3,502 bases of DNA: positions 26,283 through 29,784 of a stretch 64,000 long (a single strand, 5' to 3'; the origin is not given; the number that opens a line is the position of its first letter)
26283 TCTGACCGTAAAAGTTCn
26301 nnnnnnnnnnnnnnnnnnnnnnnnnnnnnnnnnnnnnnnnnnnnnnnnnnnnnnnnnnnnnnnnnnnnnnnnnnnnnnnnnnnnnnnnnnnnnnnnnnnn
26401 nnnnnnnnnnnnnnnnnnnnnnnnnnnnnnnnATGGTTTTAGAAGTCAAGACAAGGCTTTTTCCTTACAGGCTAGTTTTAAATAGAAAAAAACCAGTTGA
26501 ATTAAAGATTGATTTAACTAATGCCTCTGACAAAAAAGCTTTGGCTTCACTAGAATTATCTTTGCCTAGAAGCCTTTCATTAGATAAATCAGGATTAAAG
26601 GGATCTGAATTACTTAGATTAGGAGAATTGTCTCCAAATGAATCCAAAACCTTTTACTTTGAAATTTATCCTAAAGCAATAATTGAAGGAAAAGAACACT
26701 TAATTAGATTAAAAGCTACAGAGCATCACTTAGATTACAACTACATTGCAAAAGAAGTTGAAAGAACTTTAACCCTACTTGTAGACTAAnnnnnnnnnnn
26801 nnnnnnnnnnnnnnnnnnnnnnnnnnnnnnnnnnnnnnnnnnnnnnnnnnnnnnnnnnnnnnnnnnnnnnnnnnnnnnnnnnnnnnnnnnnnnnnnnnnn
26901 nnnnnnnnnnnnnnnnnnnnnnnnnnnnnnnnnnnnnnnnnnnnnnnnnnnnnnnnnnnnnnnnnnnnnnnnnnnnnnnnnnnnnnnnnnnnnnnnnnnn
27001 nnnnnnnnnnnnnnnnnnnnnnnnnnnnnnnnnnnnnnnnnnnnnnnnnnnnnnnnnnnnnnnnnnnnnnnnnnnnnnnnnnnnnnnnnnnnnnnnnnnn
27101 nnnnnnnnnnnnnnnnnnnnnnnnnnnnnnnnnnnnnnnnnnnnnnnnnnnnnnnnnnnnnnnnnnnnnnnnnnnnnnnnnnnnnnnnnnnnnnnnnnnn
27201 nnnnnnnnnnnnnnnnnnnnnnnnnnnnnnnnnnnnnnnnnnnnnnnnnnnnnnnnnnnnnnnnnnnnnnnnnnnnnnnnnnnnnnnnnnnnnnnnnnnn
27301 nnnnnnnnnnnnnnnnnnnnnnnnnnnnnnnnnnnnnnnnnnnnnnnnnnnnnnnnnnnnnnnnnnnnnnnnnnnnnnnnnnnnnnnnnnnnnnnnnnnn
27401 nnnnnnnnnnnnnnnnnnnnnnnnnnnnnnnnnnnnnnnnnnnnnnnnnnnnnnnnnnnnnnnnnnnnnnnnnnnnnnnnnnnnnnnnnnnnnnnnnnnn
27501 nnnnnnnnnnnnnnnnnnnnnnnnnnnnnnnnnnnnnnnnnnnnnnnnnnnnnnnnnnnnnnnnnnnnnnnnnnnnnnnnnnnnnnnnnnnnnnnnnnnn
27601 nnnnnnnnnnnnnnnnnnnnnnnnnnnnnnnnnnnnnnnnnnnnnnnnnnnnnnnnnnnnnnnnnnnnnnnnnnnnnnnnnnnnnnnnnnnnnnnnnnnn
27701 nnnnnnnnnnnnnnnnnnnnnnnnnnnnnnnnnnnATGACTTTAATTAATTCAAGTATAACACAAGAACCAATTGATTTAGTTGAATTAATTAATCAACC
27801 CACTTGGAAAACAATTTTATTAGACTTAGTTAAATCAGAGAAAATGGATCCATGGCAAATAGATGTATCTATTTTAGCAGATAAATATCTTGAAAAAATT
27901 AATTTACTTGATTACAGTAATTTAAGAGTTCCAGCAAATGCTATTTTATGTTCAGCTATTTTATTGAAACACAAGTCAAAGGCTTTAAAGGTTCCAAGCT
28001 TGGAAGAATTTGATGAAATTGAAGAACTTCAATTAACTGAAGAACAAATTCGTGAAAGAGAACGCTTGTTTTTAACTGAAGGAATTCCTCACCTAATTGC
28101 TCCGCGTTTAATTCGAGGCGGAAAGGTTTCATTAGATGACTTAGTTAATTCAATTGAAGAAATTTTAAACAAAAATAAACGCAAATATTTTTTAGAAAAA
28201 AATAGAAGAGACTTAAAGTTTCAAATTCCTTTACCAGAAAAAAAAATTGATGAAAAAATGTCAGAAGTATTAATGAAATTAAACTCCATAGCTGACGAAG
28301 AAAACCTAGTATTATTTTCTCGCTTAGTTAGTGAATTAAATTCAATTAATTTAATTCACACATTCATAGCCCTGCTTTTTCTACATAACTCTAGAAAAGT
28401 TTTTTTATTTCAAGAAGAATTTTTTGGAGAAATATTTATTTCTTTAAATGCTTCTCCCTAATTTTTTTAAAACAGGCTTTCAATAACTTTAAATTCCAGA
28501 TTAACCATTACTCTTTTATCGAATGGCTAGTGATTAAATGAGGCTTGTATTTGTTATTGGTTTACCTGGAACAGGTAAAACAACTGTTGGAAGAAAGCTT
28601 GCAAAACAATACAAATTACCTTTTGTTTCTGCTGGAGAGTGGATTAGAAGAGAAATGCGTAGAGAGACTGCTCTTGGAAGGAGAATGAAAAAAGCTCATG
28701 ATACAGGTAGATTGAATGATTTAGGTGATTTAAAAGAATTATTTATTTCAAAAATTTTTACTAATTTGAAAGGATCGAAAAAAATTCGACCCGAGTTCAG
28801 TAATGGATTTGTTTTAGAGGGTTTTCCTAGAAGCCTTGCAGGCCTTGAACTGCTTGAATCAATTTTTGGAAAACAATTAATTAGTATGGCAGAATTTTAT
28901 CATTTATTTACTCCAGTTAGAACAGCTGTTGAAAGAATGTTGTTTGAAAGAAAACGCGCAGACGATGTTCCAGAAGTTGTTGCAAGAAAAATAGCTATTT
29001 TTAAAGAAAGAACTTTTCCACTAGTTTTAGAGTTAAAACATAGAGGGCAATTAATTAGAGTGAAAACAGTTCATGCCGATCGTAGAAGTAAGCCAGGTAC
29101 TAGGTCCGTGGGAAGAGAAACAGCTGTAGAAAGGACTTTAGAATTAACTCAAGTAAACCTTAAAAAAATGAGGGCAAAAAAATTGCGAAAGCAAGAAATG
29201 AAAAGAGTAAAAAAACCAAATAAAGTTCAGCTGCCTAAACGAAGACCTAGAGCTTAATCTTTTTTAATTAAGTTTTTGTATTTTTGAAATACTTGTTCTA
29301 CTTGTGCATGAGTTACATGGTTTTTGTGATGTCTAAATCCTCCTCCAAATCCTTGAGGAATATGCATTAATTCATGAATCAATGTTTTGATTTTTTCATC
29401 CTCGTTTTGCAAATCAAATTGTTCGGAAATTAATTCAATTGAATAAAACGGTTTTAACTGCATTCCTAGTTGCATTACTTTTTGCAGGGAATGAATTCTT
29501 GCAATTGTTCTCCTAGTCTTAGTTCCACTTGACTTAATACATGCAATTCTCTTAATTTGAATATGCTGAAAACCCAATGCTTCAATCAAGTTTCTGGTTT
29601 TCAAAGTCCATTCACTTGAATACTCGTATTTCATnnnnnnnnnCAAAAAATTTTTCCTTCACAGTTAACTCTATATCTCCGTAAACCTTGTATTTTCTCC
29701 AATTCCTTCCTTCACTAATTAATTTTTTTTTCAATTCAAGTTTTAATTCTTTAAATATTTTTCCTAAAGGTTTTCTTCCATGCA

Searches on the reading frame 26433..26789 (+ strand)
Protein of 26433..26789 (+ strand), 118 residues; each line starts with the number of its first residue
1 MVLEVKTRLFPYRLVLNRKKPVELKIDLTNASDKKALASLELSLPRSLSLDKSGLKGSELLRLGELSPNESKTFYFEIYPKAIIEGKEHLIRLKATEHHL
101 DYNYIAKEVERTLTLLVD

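Call 56: search_protein_families(library=pfam, proteins=[window:26433-26789:+], max_evalue=0.001)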
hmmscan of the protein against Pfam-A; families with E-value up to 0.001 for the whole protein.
window:26433-26789:+ (118 aa): 1 family
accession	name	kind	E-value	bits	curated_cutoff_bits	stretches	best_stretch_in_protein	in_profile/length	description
PF23643.1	TRAPPC13_C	-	0.00028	21.4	27.9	1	19-82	7-65/95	Trafficking protein particle complex subunit 13, C-terminal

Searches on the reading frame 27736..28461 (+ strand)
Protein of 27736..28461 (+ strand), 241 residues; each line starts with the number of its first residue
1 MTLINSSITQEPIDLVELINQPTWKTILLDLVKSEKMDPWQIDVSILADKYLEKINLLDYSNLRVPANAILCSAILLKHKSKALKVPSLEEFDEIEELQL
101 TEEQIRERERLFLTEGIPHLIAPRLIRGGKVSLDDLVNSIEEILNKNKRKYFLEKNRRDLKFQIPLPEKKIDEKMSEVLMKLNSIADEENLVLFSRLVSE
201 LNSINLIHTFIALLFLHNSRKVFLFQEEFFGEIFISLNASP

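Call 56: search_protein_families(library=pfam, proteins=[window:27736-28461:+], max_evalue=0.001)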
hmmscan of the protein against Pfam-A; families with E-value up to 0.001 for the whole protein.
window:27736-28461:+ (241 aa): 1 family
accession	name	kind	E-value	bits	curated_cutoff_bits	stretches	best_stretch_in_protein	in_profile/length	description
PF02616.19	SMC_ScpA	-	4e-13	50.3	24.6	2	170-237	161-231/232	Segregation and condensation protein ScpA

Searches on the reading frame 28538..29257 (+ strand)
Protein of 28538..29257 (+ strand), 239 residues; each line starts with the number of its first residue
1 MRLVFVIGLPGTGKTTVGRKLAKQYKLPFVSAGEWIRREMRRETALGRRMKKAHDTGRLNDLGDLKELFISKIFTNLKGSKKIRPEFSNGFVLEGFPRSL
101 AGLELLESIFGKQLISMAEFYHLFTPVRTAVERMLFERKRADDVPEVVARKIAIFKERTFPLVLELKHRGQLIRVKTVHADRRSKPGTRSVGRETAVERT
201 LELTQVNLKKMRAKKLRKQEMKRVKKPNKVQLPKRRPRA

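Call 56: search_protein_families(library=pfam, proteins=[window:28538-29257:+], max_evalue=0.001)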
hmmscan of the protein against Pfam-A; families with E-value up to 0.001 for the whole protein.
window:28538-29257:+ (239 aa): 7 families
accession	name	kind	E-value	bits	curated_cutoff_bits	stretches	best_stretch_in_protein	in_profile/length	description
PF00406.28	ADK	-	2.7e-19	70.2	26.8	1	6-165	1-145/151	Adenylate kinase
PF13207.12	AAA_17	-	7.1e-15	55.9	27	1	7-146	1-133/136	AAA domain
PF13671.12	AAA_33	-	2.8e-05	24.9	27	1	3-44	1-42/143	AAA domain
PF01202.28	SKI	-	2.8e-05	24.7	22.1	1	10-42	1-33/159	Shikimate kinase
PF13238.12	AAA_18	-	6.9e-05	23.7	29.4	1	4-46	1-33/128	AAA domain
PF13521.12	AAA_28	-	0.00021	22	27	1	4-51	2-47/164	AAA domain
PF00004.35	AAA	-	0.00029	21.7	21.2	0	5-31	2-28/131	ATPase family associated with various cellular activities (AAA)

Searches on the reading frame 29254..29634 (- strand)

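Call 56: search_protein_families(library=pfam, proteins=[window:29254-29634:-], max_evalue=0.001)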
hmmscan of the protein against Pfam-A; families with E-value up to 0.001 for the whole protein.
window:29254-29634:- (126 aa): 1 family
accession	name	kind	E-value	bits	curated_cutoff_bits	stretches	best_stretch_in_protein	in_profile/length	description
PF18894.6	PhageMetallopep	-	4e-17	63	23.7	1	2-104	2-111/134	Putative phage metallopeptidase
